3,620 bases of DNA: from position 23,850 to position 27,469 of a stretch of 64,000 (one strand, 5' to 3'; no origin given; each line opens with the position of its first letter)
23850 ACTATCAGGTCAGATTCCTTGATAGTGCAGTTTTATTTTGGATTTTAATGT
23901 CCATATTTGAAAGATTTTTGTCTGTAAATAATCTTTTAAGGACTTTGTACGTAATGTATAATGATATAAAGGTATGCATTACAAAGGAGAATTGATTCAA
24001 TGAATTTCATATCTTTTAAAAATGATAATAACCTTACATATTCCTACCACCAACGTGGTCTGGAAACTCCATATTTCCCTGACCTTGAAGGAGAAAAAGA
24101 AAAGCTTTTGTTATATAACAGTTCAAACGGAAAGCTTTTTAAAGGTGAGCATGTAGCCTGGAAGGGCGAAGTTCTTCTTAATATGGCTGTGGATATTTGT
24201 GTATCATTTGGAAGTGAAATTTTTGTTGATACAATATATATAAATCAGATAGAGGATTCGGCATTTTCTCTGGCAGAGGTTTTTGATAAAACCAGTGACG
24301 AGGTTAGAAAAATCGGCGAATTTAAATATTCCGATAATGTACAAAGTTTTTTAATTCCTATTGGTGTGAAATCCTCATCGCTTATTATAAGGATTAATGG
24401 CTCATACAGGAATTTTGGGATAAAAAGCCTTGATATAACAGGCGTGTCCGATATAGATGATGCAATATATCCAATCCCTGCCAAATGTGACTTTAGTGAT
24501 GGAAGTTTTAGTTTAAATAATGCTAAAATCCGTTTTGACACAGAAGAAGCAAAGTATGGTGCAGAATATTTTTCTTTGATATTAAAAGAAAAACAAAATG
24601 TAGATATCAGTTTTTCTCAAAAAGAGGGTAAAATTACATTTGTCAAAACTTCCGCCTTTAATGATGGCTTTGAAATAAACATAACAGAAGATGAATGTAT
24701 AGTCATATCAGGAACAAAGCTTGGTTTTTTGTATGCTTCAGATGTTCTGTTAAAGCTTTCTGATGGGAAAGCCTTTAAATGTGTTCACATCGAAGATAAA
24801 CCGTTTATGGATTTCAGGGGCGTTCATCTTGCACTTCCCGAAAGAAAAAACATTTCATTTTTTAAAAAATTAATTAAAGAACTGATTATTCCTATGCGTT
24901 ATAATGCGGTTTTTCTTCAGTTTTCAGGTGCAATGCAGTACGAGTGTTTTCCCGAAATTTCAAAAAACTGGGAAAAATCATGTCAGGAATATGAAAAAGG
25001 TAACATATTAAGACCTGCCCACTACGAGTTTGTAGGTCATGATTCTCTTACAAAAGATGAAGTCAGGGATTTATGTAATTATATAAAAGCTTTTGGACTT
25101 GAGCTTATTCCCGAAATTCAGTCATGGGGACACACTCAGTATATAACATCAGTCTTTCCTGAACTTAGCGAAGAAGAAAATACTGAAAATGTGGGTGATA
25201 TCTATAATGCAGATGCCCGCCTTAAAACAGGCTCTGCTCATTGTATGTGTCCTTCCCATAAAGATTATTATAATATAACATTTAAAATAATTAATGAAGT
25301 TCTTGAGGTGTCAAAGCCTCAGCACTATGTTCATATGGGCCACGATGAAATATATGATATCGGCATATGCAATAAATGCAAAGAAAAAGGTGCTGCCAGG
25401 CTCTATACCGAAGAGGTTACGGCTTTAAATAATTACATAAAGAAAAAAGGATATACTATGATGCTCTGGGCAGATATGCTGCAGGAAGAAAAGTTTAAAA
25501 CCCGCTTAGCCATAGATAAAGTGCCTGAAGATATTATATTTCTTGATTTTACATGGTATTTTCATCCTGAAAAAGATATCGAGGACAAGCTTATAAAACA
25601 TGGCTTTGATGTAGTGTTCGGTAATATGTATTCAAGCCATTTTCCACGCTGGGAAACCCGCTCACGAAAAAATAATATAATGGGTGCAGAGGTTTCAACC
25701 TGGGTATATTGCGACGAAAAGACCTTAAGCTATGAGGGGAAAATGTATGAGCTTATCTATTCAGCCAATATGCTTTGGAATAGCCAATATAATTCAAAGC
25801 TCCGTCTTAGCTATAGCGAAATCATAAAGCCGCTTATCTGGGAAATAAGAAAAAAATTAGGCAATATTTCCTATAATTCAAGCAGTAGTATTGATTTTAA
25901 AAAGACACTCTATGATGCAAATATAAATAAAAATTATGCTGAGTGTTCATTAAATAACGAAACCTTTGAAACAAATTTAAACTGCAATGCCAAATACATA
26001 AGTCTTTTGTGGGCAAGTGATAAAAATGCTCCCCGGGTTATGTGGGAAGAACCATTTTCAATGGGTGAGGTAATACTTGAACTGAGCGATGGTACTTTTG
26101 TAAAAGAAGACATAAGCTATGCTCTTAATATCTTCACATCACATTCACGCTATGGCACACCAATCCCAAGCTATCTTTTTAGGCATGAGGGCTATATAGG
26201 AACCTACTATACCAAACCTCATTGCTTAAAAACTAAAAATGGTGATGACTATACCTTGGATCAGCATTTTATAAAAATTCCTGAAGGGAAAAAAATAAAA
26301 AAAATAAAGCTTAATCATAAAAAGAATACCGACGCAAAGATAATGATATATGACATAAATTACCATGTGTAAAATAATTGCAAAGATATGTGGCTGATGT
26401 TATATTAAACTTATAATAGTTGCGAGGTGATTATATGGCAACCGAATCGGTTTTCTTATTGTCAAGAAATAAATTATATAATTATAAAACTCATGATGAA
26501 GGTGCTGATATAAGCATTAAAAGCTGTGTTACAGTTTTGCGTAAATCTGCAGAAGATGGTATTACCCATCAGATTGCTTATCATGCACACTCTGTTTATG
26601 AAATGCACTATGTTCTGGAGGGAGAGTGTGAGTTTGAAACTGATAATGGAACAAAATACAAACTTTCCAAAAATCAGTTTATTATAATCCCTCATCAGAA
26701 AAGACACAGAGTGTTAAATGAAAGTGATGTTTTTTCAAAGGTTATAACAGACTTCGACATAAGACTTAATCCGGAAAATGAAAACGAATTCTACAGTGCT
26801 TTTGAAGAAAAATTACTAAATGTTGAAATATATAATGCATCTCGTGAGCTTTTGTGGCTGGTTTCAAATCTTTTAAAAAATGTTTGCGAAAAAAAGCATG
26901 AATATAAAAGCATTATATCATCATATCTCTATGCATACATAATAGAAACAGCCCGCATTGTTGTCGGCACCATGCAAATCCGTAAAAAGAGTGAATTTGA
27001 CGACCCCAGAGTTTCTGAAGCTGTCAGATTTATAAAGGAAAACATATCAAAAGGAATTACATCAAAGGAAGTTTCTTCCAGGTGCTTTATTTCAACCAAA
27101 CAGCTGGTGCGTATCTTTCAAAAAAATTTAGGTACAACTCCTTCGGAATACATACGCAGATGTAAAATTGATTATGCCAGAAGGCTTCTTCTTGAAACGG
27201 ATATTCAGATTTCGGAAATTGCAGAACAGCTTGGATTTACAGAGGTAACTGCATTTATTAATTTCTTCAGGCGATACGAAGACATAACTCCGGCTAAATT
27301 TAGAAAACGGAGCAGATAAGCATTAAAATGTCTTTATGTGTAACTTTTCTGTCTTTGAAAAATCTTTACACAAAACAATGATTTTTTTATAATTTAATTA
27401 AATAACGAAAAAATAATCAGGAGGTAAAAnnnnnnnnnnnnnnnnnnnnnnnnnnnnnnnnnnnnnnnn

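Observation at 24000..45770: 22-kb glycan-degradation locus: SLH-anchored lyase and giant surface proteins coupled to cytoplasmic hexosaminidase-like enzymes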

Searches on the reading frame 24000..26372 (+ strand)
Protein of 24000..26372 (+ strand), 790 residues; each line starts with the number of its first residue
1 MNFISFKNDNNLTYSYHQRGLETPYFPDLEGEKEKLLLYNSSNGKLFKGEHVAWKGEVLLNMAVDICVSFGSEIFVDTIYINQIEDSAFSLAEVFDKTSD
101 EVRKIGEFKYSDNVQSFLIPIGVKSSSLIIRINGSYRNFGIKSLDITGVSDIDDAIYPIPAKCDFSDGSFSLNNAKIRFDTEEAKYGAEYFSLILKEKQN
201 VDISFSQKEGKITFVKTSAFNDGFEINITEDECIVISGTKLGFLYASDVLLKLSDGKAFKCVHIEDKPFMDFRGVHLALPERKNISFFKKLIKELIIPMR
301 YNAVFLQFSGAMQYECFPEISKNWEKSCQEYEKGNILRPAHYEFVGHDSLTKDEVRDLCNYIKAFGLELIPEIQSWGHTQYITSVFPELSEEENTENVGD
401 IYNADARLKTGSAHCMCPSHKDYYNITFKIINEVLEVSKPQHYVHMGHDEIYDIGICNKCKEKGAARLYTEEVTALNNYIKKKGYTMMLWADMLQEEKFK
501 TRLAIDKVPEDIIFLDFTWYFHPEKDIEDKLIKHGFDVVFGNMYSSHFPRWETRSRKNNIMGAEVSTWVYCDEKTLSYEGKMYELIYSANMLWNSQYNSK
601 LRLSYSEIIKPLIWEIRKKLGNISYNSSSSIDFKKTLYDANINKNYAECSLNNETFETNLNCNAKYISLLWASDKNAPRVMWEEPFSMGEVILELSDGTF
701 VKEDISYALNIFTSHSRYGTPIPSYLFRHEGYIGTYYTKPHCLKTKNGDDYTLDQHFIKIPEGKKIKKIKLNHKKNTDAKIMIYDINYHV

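Call 4: search_protein_families(library=pfam, proteins=[window:24000-26372:+], max_evalue=0.01)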
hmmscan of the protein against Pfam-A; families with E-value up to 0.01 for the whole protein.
window:24000-26372:+ (790 aa): 2 families
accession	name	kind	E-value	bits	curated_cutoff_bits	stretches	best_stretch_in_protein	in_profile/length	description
PF00728.28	Glyco_hydro_20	-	6.5e-16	59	22.3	1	333-549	68-268/348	Glycosyl hydrolase family 20, catalytic domain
PF02838.20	Glyco_hydro_20b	-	1e-08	36.4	26.1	1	155-266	3-123/124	Glycosyl hydrolase family 20, domain 2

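Call 8: search_protein_families(library=ncbifam, proteins=[window:24000-26372:+], max_evalue=0.01)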
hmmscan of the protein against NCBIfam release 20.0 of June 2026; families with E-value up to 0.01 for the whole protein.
window:24000-26372:+ (790 aa): 0 families

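Call 10: search_solved_structures(query=window:24000-26372:+, max_evalue=0.01)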
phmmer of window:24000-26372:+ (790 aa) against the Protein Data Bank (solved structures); distinct sequences matched with E-value up to 0.01: 16.
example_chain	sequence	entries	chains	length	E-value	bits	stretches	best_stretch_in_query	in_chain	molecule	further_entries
9fyl_A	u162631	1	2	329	5.7e-14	54.6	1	352-497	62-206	Glycoside hydrolase family 20 catalytic domain-containing protein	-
9fym_A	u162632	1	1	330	5.7e-14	54.6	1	352-497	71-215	Glycoside hydrolase family 20 catalytic domain-containing protein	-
4pys_A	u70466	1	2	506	3.9e-12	48.5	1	154-547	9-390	beta-N-acetylhexosaminidase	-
8bal_A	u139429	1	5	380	4.4e-12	48.4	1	339-519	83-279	Beta-N-acetylhexosaminidase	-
7cbn_A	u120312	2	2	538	9.4e-10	40.7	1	194-451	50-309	Beta-N-acetylhexosaminidase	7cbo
6ezr_A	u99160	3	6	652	3.7e-09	38.7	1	156-461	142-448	Beta-N-acetylglucosaminidase Nag2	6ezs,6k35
6ezt_A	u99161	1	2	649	4.4e-08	35.1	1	156-460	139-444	Beta-N-acetylglucosaminidase Nag2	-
6je8_A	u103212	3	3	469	1.4e-07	33.5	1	221-464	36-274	Beta-N-acetylhexosaminidase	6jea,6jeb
7dup_A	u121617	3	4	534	1.4e-06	30.2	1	155-451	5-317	Beta-N-acetylhexosaminidase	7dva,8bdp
8bbl_A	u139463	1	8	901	2.6e-06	29.3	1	213-451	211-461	Beta-N-acetylhexosaminidase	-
7dvb_A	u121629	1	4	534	5.3e-06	28.3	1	155-450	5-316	Beta-N-acetylhexosaminidase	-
8qk1_A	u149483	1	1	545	3.9e-05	25.4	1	348-495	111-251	beta-N-acetylhexosaminidase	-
5oar_B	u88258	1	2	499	0.00027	22.6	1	224-452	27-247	Beta-hexosaminidase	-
7bwg_A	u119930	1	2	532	0.0016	20.1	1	155-393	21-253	Beta-N-acetylhexosaminidase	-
6yhh_A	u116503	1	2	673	0.002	19.7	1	350-500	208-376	Beta-N-acetylglucosaminidase-like protein Glycoside hydrolase family 20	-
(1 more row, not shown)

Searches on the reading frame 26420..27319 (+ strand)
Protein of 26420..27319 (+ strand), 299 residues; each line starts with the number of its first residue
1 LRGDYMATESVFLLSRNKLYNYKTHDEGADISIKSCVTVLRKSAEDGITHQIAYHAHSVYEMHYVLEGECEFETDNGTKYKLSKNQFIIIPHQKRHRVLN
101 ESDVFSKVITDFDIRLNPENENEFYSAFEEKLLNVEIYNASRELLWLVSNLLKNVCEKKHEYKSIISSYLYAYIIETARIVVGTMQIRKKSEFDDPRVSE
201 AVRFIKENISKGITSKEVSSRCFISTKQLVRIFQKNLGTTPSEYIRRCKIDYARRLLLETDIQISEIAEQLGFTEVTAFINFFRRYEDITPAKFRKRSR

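Call 4: search_protein_families(library=pfam, proteins=[window:26420-27319:+], max_evalue=0.01)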
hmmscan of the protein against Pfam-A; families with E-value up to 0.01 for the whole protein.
window:26420-27319:+ (299 aa): 6 families
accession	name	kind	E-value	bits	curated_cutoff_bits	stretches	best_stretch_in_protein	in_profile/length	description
PF12833.13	HTH_18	-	1.5e-22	80.1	33.6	1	221-297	4-80/80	Helix-turn-helix domain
PF00165.29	HTH_AraC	-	2.6e-11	43.8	26.6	1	205-246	1-42/42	Bacterial regulatory helix-turn-helix proteins, AraC family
PF07883.17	Cupin_2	-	2.2e-10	40.6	27.2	1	52-104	11-62/70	Cupin domain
PF02311.25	AraC_binding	-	1.3e-06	28.6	21.1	1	46-99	10-62/135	AraC-like ligand binding domain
PF12852.13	Cupin_6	-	0.00037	20.7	26.7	1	54-112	28-88/183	Cupin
PF06339.18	Ectoine_synth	-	0.0043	17.7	27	1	45-104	43-101/127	Ectoine synthase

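Call 8: search_protein_families(library=ncbifam, proteins=[window:26420-27319:+], max_evalue=0.01)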
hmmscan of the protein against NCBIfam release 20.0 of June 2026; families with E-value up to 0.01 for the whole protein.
window:26420-27319:+ (299 aa): 35 families (the best 25 are shown)
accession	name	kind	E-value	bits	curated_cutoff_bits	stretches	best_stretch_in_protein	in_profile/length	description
NF047455.1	TF_Staph_AryK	equivalog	3.4e-21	75.2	850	1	58-298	21-259/759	transcriptional regulator AryK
TIGR04094.1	adjacent_YSIRK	equivalog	2.5e-19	69.5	200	1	180-295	268-383/383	YSIRK-targeted surface antigen transcriptional regulator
NF007860.0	PRK10572.1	equivalog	1.9e-18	66.3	208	1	141-298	129-285/292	arabinose operon transcriptional regulator AraC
NF047788.1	TransRegPocR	equivalog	1.1e-17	64.3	500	1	182-297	175-290/296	transcriptional regulator PocR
NF033869.1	viru_reg_Rsp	equivalog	3.8e-17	62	400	1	75-296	36-247/701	AraC family transcriptional regulator Rsp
TIGR02297.1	HpaA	equivalog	2.4e-14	53.3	274.65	1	54-297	38-287/287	4-hydroxyphenylacetate catabolism regulatory protein HpaA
NF006902.0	PRK09393.1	equivalog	3.4e-14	52.8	425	1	193-298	217-322/327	transcriptional regulator FtrA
NF052371.1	TransRegGbdRPseu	equivalog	7.6e-14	51.5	480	1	187-297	216-326/365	choline metabolism transcriptional regulator GbdR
NF040475.1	chlor_reg_RclR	equivalog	4.4e-13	49.2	400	1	57-298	36-279/284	reactive chlorine-specific transcriptional regulator RclR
NF049968.1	QhpR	equivalog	4.4e-13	49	250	1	197-295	186-284/284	AraC-like transcriptional regulator QhpR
NF010028.0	PRK13503.1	equivalog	6.5e-13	48.7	288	1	55-297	31-272/278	HTH-type transcriptional activator RhaS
NF007693.0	PRK10371.1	equivalog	6.8e-13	48.5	253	1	196-298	198-300/309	transcriptional regulator MelR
NF007633.0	PRK10296.1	equivalog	9.8e-13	48.2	264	1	54-297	39-274/280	transcriptional regulator ChbR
NF012144.2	ramA_TF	equivalog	1.3e-10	41.7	180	1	200-297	9-106/108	RamA family antibiotic efflux transcriptional regulator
NF007584.0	PRK10219.1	equivalog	4.3e-10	39.9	174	1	199-297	8-106/107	superoxide response transcriptional regulator SoxS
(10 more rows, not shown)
